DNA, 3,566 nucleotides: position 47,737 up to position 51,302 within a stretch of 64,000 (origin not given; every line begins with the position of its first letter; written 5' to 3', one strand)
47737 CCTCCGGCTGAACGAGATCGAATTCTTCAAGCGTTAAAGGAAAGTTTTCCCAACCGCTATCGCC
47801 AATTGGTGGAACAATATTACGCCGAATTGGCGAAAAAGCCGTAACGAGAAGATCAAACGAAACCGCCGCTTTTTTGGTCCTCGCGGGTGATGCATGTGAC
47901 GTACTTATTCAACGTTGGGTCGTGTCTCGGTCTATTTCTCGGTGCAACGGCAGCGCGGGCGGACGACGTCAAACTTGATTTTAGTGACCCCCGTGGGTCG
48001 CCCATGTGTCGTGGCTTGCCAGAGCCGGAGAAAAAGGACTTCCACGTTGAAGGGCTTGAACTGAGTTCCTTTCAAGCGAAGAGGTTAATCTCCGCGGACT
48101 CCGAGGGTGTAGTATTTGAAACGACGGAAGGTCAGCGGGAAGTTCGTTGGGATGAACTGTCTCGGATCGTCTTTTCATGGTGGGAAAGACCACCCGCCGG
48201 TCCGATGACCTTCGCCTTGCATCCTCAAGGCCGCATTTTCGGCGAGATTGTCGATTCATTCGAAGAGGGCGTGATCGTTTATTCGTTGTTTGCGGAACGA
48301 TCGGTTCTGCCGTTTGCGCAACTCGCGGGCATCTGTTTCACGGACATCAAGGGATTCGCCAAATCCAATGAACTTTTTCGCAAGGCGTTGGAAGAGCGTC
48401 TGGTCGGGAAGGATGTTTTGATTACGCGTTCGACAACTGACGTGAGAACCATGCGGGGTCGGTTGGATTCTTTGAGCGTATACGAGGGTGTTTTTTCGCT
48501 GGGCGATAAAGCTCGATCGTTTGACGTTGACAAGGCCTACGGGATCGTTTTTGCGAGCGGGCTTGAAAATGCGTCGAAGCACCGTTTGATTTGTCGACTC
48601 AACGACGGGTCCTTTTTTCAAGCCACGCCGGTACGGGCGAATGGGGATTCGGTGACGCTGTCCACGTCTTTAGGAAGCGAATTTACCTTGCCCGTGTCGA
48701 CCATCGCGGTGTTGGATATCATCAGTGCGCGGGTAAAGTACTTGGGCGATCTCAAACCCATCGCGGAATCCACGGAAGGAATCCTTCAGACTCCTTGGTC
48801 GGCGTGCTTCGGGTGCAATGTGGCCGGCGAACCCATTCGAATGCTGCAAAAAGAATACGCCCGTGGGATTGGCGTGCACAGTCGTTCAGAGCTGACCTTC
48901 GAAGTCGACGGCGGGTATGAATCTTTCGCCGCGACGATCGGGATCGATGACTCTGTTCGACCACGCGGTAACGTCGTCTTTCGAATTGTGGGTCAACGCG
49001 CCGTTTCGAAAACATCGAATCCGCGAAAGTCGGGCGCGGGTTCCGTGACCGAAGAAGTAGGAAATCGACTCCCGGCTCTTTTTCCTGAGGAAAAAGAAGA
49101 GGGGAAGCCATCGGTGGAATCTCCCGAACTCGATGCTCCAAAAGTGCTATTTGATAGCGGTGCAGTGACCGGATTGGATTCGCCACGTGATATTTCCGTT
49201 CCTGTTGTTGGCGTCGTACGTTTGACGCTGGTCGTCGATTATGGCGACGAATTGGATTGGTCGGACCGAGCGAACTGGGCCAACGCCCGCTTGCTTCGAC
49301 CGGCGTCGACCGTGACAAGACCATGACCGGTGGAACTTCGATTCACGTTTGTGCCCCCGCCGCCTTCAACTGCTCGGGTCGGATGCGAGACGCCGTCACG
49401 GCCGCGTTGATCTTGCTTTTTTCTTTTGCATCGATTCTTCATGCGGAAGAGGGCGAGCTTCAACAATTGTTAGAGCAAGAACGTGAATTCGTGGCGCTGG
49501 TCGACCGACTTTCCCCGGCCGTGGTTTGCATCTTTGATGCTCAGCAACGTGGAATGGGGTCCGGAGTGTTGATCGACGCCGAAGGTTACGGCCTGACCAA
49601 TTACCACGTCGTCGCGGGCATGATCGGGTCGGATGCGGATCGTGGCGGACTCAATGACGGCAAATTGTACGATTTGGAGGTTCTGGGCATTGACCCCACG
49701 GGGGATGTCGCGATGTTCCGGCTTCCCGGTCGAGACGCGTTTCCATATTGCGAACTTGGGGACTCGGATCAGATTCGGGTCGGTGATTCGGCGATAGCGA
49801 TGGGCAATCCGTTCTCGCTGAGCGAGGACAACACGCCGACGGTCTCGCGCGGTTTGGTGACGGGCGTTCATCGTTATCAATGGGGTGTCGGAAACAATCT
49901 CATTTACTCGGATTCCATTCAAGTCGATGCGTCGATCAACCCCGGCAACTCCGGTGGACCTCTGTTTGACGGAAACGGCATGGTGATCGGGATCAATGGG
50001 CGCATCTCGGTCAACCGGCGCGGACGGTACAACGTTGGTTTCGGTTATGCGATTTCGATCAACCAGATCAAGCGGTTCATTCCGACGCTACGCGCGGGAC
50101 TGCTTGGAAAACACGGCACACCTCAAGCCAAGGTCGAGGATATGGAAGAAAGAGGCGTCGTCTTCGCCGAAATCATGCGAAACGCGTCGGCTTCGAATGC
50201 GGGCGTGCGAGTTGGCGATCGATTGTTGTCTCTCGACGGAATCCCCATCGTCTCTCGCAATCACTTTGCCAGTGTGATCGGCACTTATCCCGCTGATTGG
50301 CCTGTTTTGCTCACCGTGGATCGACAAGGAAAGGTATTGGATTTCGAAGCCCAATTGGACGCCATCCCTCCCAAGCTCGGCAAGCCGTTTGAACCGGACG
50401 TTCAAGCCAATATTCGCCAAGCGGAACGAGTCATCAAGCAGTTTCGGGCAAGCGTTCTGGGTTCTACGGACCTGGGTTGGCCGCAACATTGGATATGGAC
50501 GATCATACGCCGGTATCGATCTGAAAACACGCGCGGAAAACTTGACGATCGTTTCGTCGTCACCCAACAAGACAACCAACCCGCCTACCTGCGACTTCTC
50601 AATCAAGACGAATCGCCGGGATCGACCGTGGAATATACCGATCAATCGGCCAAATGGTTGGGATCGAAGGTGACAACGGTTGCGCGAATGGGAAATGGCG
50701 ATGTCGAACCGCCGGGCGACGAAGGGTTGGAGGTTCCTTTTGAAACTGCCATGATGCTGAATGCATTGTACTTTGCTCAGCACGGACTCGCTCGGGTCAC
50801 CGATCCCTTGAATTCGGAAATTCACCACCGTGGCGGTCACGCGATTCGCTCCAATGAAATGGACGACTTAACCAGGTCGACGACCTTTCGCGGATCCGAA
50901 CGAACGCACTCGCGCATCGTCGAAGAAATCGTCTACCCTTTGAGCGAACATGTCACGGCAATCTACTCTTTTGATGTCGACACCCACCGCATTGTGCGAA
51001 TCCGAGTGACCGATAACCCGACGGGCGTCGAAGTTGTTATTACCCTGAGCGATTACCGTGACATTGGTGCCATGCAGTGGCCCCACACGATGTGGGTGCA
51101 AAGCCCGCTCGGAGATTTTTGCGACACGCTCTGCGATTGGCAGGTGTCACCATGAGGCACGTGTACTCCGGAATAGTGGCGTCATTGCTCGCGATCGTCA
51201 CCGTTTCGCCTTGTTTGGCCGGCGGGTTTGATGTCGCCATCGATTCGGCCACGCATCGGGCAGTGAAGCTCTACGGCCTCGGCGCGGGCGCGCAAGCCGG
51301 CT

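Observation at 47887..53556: Four-gene ATGA-coupled operon: NPCBM-domain protein + one active HtrA-like protease + two paralogs with the entire catalytic triad replaced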

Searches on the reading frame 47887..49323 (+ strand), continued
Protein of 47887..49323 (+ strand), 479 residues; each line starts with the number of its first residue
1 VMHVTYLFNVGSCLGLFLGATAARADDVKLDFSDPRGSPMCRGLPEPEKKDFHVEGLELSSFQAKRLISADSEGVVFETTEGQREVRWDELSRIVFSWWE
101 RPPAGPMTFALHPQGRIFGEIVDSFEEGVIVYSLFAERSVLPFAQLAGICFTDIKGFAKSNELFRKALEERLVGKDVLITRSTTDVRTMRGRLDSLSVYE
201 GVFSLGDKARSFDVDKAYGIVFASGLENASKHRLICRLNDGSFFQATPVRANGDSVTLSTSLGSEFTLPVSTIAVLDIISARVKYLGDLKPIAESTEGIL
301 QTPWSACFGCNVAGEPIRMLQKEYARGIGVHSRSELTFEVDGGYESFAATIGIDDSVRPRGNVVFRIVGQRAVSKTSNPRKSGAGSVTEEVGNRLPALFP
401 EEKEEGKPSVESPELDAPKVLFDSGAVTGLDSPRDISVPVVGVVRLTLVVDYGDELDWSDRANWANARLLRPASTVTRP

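Call 73: find_homologous_proteins(query=L084:11348-13474:+)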
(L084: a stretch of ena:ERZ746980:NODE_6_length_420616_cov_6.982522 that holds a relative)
Query L084:11348-13474:+ (709 aa): 6924 proteins with E <= 0.001 among 8000 candidates; the best 120 are listed.
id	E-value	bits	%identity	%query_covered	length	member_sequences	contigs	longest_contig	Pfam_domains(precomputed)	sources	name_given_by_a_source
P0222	0.0e+0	1564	100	99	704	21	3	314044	PF14685.15,PF13365.13,PF17820.8,PF00595.30,PF13180.13,PF00089.33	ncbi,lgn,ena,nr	ncbi:MAG TPA: trypsin-like peptidase domain-containing protein [Phycisphaerae bacterium]|nr:trypsin-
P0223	0.0e+0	1022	67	100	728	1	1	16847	PF14685.15,PF13365.13,PF17820.8,PF00595.30,PF13180.13,PF00089.33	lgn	-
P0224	1.1e-293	994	65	99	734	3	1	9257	PF13365.13,PF17820.8,PF00595.30,PF13180.13,PF00089.33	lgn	-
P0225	1.5e-288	977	65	99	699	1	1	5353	PF13365.13,PF17820.8,PF00595.30,PF13180.13,PF10459.16,PF00089.33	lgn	-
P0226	1.2e-271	921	62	96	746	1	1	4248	PF13365.13,PF17820.8,PF00595.30,PF13180.13,PF00089.33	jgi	-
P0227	1.7e-270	917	64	94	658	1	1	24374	PF14685.15,PF13365.13,PF17820.8,PF00595.30,PF13180.13,PF00089.33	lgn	-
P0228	4.8e-262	890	60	100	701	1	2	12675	PF14685.15,PF13365.13,PF17820.8,PF00595.30,PF13180.13,PF00089.33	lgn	-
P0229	1.4e-260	885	61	96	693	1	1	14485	PF13365.13,PF17820.8,PF00595.30,PF13180.13,PF00089.33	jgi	jgi:S1-C subfamily serine protease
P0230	2.2e-260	884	60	96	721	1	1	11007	PF13365.13,PF17820.8,PF00595.30,PF13180.13,PF00089.33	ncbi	-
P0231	2.2e-254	864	60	95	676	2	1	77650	PF13365.13,PF17820.8,PF00595.30,PF13180.13,PF00089.33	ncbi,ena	-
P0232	7.1e-211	720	52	98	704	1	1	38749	PF13365.13,PF17820.8,PF00595.30,PF13180.13,PF00089.33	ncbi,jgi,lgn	-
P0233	1.4e-209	716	52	98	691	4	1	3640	PF13365.13,PF17820.8,PF00595.30,PF13180.13,PF00089.33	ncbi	-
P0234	5.6e-206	704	49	99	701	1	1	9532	PF13365.13,PF17820.8,PF00595.30,PF13180.13,PF00089.33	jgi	-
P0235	3.7e-205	702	53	96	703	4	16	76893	PF13365.13,PF17820.8,PF00595.30,PF13180.13,PF00089.33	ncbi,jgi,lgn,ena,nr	ncbi:MAG: PDZ domain-containing protein [Phycisphaerae bacterium]|nr:PDZ domain-containing protein [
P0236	5.7e-205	701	51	96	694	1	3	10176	PF13365.13,PF17820.8,PF00595.30,PF13180.13,PF00089.33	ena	-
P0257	3.4e-180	619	46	97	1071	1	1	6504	PF14685.15,PF13365.13,PF17820.8,PF00595.30,PF13180.13,PF21558.4,PF00089.33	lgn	-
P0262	2.2e-171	590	55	46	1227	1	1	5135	PF14685.15,PF13365.13,PF17820.8,PF00595.30,PF13180.13,PF00089.33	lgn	-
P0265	2.7e-167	576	46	95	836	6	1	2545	PF13365.13,PF17820.8,PF00595.30,PF13180.13,PF00089.33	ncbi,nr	ncbi:MAG TPA: trypsin-like peptidase domain-containing protein, partial [Phycisphaerae bacterium]|nr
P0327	7.5e-131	456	-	-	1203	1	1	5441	PF13365.13,PF17820.8,PF00595.30,PF13180.13,PF00089.33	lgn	-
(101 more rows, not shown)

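Call 77: find_encoding_contigs(protein=P0257, flank=6000, max_places=2)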
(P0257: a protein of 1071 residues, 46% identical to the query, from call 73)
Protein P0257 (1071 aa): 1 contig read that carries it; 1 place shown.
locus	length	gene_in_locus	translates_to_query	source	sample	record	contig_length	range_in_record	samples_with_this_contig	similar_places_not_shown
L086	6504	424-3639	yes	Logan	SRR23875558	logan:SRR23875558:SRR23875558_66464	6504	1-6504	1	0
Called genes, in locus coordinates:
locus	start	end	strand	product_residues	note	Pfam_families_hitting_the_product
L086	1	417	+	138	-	?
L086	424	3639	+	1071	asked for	PF00089:Trypsin, PF13365:Trypsin_2, PF13365:Trypsin_2, PF13180:PDZ_2, PF17820:PDZ_6, PF13365:Trypsin_2, PF13180:PDZ_2, PF17820:PDZ_6, +6 more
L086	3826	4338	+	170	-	-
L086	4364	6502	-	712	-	?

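Call 78: find_encoding_contigs(protein=P0262, flank=6000, max_places=2)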
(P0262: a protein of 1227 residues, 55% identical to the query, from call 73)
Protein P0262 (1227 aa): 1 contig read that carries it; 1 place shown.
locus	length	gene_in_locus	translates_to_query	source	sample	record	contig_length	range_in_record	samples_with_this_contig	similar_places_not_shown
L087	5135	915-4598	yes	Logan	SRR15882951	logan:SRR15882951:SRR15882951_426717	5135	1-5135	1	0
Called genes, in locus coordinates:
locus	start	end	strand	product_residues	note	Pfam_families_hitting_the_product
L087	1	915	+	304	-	?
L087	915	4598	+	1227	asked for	PF00089:Trypsin, PF13365:Trypsin_2, PF13365:Trypsin_2, PF00595:PDZ (weak), PF13180:PDZ_2, PF17820:PDZ_6 (weak), PF13365:Trypsin_2, PF13180:PDZ_2, +2 more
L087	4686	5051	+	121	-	-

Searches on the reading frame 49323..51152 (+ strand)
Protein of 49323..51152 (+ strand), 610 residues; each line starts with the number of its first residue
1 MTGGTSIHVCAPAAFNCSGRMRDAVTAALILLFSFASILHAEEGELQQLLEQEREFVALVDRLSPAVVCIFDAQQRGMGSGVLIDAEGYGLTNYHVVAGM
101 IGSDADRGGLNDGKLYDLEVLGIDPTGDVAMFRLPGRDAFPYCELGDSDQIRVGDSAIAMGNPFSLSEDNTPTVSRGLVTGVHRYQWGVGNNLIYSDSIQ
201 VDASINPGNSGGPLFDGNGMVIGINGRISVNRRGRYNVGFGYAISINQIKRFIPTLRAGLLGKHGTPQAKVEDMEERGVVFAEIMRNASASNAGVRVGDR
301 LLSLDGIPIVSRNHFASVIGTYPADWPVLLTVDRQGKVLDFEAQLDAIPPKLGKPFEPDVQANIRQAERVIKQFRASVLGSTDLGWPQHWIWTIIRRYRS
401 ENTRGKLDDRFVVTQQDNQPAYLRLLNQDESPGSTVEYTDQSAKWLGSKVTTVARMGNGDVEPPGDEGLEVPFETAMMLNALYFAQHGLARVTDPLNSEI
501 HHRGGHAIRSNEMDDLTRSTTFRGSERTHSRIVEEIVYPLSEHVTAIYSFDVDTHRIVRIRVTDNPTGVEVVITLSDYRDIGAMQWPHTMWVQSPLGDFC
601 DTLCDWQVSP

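Call 8: search_protein_families(library=pfam, proteins=[window:49323-51152:+], max_evalue=0.01)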
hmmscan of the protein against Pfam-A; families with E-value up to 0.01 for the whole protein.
window:49323-51152:+ (610 aa): 5 families
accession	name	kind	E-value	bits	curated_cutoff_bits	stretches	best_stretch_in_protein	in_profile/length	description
PF13365.12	Trypsin_2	-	1.3e-28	100.9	27.6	1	79-224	1-144/144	Trypsin-like peptidase domain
PF00089.32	Trypsin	-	7.1e-14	52.6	20.6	1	78-252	26-219/220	Trypsin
PF13180.12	PDZ_2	-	1.6e-07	31.9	27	1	274-344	9-79/80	PDZ domain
PF17820.7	PDZ_6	-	1.2e-05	25.3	27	1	282-319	3-40/54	PDZ domain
PF00595.29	PDZ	-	1.7e-05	25.5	23.2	1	269-330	23-78/81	PDZ domain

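Call 10: search_solved_structures(query=window:49323-51152:+, show_alignments=2, max_evalue=0.00001)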
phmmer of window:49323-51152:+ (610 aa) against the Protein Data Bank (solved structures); distinct sequences matched with E-value up to 0.00001: 98 (the best 60 are shown).
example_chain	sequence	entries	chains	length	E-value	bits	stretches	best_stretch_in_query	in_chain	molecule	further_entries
2zle_A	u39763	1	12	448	2.8e-37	131.9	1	77-345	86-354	Protease do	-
3mh5_A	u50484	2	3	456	2.9e-37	131.8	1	77-345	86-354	Protease do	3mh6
9nzj_A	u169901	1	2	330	4.5e-37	131.2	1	76-347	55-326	peptidase Do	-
8f0a_A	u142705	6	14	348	5.5e-37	130.9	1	77-345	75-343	Periplasmic serine endoprotease DegP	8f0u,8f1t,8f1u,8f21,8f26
6jjk_A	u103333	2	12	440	6.6e-37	130.6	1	77-345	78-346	Periplasmic serine endoprotease DegP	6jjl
1ky9_A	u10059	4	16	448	7e-37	130.6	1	77-345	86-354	PROTEASE DO | Periplasmic serine endoprotease DegP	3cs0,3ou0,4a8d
3mh4_A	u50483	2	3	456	7.3e-37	130.5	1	77-345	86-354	Protease do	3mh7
3otp_A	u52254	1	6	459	7.4e-37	130.5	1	77-345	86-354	Protease do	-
6jjo_A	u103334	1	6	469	7.7e-37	130.4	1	77-345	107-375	Periplasmic serine endoprotease DegP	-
3stj_A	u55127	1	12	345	5.2e-36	127.7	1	76-348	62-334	Protease degQ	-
1l1j_A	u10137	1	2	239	1.3e-35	126.3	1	71-256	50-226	heat shock protease HtrA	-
4a8a_A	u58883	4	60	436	3.8e-35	124.8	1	76-347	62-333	PERIPLASMIC PH-DEPENDENT SERINE ENDOPROTEASE DEGQ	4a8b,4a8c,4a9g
8kic_D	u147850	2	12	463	4.6e-35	124.6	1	76-347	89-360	peptidase Do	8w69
7xs0_A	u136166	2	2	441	3.3e-33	118.4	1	73-341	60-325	Periplasmic serine endoprotease DegP-like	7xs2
5y2d_A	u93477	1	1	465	4.1e-33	118.1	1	73-341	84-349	Periplasmic serine endoprotease DegP-like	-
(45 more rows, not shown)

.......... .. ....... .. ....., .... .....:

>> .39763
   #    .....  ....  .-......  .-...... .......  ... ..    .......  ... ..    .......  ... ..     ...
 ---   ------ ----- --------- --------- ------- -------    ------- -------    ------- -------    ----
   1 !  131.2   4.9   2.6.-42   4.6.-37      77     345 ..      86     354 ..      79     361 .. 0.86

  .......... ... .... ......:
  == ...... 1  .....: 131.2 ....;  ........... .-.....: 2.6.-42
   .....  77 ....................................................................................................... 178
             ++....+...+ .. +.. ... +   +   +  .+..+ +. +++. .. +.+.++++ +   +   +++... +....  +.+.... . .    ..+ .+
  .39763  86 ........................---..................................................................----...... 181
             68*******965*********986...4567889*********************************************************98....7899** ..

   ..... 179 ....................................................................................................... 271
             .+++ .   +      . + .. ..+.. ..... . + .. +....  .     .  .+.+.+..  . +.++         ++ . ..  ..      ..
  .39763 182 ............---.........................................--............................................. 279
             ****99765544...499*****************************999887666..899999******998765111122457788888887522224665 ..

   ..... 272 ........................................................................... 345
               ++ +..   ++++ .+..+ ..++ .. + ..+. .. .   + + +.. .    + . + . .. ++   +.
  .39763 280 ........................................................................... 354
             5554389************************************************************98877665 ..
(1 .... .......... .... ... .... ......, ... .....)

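Call 13: search_protein_families(library=ncbifam, proteins=[window:49323-51152:+], max_evalue=0.01)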
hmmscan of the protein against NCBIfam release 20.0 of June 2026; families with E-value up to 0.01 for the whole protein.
window:49323-51152:+ (610 aa): 15 families
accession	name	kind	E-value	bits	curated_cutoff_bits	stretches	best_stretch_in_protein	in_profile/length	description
TIGR02037.1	degP_htrA_DO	subfamily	1.3e-57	195.7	416.2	1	73-347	56-329/434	Do family serine endopeptidase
NF041521.1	HhoA_HhoB_HtrA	equivalog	6.3e-48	163.8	450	2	73-256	53-223/335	HhoA/HhoB/HtrA family serine endopeptidase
NF047968.1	SerProtHtrA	equivalog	4.3e-43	148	470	1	72-343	82-355/357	serine protease HtrA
NF008189.1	PRK10942.1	equivalog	6.5e-42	143.6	720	1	76-346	112-382/477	serine endoprotease DegP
NF007526.1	PRK10139.1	equivalog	2.8e-41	141.7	756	1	76-346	90-360/456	serine endoprotease DegQ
NF040960.1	MamE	equivalog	1.1e-38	133.3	800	2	77-254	122-291/659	magnetosome formation protease MamE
TIGR02038.1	protease_degS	equivalog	4e-35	121.6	422.95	1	53-343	44-344/351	outer membrane-stress sensor serine endopeptidase DegS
NF050055.1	SerProtHtrAMycob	equivalog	6.6e-32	111.1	800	1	56-319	204-472/502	serine protease HtrA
NF008147.1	PRK10898.1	equivalog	4.5e-28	98.4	408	1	30-342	18-344/352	outer membrane-stress sensor serine endopeptidase DegS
NF053637.1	SerProtHtrAspr2045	equivalog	5.4e-26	91.4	650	1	77-256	103-282/394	serine protease HtrA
NF033740.0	MarP_fam_protase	equivalog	4.9e-17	62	250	1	59-251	189-372/390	MarP family serine protease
NF040961.1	MamO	equivalog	4.2e-14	51.8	800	1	59-227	78-242/648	magnetosome protein MamO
TIGR00054.1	TIGR00054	equivalog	1.5e-05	24.1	147.55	1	276-361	201-284/421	RIP metalloprotease RseP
NF008046.0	PRK10779.1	equivalog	5.1e-05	22.5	477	1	280-346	225-290/450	sigma E protease regulator RseP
NF041199.1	trx7_PDZ_seleno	equivalog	0.0023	16.9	300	1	278-345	204-272/390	Trx7/PDZ domain-containing (seleno)protein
